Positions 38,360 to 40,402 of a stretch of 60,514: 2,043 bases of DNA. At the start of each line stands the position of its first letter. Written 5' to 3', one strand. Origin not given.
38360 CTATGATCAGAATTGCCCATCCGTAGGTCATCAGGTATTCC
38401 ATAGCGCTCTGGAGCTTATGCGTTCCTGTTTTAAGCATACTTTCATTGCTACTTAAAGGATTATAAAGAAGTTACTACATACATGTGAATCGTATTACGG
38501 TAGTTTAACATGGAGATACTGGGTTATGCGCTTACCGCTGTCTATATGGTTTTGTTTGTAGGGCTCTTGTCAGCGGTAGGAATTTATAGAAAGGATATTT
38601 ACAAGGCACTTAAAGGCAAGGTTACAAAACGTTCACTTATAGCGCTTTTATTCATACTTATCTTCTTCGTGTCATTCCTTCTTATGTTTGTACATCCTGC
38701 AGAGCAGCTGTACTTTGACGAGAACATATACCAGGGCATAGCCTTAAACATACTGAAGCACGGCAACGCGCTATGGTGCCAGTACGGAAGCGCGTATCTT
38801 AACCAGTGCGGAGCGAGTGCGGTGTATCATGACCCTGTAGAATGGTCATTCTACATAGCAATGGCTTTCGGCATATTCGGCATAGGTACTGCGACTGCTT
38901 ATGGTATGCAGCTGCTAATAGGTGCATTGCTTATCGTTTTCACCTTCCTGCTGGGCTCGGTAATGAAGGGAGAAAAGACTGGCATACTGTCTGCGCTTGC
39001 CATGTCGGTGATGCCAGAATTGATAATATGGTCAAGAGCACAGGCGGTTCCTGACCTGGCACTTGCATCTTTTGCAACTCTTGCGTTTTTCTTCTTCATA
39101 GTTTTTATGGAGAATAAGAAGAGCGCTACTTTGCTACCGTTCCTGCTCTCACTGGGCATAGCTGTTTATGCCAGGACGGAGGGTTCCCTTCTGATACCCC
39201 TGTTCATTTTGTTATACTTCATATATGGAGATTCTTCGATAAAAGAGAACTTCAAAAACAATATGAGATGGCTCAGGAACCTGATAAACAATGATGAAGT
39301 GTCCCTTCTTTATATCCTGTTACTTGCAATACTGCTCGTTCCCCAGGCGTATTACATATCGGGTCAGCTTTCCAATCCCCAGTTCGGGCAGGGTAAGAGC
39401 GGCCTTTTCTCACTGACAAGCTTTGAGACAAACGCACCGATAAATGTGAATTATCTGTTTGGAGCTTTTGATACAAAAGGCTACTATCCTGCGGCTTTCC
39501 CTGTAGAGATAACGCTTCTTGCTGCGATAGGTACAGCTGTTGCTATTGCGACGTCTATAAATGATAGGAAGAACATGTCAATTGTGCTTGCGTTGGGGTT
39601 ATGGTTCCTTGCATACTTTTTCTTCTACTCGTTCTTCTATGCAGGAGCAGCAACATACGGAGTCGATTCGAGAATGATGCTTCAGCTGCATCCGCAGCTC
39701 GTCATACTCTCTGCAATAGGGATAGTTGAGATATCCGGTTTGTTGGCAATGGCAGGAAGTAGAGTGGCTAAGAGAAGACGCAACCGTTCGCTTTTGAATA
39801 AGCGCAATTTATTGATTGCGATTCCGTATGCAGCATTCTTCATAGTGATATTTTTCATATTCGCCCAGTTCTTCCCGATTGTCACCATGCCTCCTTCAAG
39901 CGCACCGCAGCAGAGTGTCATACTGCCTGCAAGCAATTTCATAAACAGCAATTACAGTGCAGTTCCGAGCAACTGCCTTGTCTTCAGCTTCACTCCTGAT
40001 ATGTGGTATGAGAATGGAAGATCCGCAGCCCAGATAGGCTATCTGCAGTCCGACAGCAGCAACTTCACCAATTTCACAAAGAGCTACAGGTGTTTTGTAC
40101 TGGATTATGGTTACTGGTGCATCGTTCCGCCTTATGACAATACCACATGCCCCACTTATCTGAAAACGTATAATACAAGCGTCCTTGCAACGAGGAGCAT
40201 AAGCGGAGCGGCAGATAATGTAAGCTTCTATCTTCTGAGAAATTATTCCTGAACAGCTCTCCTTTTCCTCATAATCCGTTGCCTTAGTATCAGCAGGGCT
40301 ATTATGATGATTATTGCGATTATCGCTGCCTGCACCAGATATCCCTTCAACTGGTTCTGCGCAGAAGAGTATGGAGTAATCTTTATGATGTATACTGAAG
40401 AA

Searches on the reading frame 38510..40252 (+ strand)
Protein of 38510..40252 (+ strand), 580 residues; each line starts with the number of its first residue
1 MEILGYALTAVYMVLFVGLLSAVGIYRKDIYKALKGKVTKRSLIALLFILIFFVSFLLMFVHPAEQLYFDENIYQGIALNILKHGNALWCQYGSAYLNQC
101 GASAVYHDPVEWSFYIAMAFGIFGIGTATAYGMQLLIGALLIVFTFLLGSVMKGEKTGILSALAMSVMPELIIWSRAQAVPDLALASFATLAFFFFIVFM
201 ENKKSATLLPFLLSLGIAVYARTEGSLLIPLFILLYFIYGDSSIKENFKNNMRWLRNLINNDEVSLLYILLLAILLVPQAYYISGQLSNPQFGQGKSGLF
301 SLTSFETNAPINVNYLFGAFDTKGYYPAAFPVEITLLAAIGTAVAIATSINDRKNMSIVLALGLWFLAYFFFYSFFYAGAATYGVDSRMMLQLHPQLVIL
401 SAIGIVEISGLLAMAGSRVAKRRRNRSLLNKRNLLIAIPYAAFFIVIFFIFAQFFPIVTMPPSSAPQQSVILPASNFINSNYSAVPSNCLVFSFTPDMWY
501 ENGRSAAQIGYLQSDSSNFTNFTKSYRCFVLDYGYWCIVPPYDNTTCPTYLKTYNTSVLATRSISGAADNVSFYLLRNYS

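Call 44: search_protein_families(library=pfam, proteins=[window:38510-40252:+], max_evalue=0.0001)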
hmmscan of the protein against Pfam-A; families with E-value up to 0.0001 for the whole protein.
window:38510-40252:+ (580 aa): 1 family
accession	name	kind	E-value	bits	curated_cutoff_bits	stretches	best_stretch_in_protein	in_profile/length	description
PF13231.12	PMT_2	-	3.9e-08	34.1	26.1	1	113-255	7-145/160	Dolichyl-phosphate-mannose-protein mannosyltransferase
